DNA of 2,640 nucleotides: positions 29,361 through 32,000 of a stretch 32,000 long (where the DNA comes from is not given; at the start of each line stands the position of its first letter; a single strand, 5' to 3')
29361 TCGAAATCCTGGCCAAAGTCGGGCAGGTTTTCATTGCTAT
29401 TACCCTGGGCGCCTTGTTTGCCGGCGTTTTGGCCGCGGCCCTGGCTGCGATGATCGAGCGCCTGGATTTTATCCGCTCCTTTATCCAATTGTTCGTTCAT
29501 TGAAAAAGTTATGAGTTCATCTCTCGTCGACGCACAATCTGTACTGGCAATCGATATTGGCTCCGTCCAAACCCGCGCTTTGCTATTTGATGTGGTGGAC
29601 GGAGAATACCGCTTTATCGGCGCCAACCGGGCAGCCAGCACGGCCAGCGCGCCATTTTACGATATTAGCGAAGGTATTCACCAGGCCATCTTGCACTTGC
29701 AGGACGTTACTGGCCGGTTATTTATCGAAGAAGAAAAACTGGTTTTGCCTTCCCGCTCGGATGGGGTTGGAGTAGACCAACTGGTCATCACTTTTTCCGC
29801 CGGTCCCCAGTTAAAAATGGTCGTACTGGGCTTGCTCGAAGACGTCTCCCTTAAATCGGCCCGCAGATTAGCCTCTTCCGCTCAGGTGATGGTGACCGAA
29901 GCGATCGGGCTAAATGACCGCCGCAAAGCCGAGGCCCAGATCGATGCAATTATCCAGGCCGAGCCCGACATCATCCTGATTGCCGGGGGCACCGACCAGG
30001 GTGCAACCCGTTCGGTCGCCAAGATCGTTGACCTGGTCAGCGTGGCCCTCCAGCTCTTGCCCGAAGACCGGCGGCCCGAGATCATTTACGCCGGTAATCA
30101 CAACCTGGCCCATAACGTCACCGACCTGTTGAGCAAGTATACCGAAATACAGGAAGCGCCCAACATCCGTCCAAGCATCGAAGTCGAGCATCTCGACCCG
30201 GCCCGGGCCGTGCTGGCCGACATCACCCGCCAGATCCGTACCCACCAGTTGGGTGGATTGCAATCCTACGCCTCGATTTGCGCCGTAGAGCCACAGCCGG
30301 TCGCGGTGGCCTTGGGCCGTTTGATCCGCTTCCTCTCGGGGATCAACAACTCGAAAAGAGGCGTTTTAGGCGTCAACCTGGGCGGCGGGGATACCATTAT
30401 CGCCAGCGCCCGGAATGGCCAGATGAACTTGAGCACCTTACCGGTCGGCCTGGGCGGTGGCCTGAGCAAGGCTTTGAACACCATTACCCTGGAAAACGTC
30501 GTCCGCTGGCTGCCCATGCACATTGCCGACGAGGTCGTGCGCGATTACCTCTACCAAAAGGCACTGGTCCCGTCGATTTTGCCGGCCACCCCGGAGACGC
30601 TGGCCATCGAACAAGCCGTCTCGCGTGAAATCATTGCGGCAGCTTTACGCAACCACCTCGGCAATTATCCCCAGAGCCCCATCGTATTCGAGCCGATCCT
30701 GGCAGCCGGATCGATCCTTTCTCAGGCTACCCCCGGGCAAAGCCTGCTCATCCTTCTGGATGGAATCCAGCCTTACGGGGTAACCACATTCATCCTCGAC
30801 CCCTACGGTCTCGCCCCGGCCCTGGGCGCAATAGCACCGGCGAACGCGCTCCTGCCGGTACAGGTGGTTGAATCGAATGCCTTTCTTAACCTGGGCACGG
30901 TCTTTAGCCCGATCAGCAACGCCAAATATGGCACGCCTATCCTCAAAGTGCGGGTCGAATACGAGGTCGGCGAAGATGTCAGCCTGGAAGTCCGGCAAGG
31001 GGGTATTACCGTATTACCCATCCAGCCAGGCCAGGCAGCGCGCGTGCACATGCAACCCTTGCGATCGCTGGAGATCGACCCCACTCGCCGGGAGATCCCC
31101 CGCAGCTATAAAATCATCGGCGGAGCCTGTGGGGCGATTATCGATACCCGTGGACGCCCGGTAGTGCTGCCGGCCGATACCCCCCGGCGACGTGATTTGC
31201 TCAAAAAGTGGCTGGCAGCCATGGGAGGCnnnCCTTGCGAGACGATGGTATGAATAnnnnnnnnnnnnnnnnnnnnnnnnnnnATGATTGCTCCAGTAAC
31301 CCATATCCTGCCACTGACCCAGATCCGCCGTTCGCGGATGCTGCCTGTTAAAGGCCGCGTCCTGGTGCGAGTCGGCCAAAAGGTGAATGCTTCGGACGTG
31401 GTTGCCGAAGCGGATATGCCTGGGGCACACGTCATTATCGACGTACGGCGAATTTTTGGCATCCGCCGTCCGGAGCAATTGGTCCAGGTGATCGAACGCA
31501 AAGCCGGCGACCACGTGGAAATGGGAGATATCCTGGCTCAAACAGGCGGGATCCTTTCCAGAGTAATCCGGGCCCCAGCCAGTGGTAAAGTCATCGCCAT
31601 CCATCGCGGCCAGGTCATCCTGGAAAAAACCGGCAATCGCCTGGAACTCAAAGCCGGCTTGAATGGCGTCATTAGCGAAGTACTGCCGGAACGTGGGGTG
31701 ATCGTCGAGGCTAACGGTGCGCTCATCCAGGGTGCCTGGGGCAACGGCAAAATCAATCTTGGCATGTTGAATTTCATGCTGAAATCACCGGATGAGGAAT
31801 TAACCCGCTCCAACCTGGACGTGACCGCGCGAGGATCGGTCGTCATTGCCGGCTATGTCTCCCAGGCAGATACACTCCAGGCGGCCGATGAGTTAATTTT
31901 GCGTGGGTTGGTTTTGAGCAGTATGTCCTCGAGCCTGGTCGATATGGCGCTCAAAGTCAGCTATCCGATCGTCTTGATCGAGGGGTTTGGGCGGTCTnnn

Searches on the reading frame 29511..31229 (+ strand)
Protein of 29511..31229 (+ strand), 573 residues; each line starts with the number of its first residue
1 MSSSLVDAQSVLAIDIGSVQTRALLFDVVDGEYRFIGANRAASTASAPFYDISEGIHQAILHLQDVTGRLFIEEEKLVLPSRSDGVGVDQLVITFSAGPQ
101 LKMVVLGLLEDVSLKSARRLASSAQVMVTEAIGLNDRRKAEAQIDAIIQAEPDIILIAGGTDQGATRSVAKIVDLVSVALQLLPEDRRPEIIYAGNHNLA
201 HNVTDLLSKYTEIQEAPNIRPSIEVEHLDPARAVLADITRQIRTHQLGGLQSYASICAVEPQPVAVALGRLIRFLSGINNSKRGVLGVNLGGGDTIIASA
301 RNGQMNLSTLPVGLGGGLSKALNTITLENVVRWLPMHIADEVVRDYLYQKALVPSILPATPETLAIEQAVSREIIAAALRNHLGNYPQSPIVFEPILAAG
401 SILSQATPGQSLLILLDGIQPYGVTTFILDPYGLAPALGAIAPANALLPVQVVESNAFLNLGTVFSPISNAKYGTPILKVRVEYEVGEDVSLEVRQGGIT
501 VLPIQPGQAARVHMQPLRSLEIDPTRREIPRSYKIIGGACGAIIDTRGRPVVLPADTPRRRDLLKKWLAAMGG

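Call 4: search_protein_families(library=pfam, proteins=[window:29511-31229:+], max_evalue=0.1)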
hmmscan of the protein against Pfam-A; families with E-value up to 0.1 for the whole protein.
window:29511-31229:+ (573 aa): 3 families
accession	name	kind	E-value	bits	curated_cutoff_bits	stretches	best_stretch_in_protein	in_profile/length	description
PF13941.12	MutL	-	1.6e-58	199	27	1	11-454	1-447/450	MutL protein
PF02702.23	KdpD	-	0.03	14.2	26.1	1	103-157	34-88/210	Osmosensitive K+ channel His kinase sensor domain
PF10686.14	YAcAr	-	0.045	14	28.2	0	131-170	8-46/66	YspA, cpYpsA-related SLOG family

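Call 5: search_protein_families(library=ncbifam, proteins=[window:29511-31229:+], max_evalue=0.1)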
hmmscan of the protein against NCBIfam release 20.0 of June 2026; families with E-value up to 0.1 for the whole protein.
window:29511-31229:+ (573 aa): 3 families
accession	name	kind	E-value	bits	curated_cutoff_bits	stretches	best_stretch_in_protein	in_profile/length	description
NF040745.1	accessory_GlmL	equivalog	3.4e-27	95.4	475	1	11-307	1-271/459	methylaspartate mutase accessory protein GlmL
NF040744.1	ornith_Or-4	equivalog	2.1e-20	72.8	600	1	11-312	3-277/448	GlmL-related ornithine degradation protein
TIGR01319.1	glmL_fam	subfamily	3.2e-18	65.8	204.05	1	91-309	63-270/456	GlmL family protein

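Call 27: search_solved_structures(query=window:29511-31229:+, max_evalue=0.01)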
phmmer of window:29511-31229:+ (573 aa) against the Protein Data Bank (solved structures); distinct sequences matched with E-value up to 0.01: 0.

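Call 46: search_protein_families(library=padloc, proteins=[window:29511-31229:+], max_evalue=0.01)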
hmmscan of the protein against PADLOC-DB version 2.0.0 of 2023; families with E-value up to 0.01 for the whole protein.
window:29511-31229:+ (573 aa): 0 families

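Call 77: search_solved_structures(query=A6, max_evalue=1)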
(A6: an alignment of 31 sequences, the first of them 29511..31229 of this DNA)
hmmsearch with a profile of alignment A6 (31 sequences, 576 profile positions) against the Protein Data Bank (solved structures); distinct sequences matched with E-value up to 1: 1.
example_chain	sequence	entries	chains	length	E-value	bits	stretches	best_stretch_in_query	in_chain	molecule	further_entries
2eis_A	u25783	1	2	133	0.15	13.7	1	485-557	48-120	Hypothetical protein TTHB207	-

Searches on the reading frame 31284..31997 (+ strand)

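Call 18: search_protein_families(library=pfam, proteins=[window:31284-31997:+], max_evalue=0.1)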
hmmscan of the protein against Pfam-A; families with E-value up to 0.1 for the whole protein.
window:31284-31997:+ (238 aa): 4 families
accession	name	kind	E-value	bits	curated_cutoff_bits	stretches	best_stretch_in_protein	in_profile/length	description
PF13375.12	RnfC_N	-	8.2e-08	32.7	25.6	1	73-113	47-87/101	RnfC Barrel sandwich hybrid domain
PF00364.28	Biotin_lipoyl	-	3.5e-05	24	22.1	0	72-107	21-57/73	Biotin-requiring enzyme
PF05896.17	NQRA_N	-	0.00011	22.7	25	1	71-110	43-82/94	NqrA N-terminal barrel-sandwich hybrid domain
PF01551.29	Peptidase_M23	-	0.022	15.4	28.7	0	25-47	54-76/96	Peptidase family M23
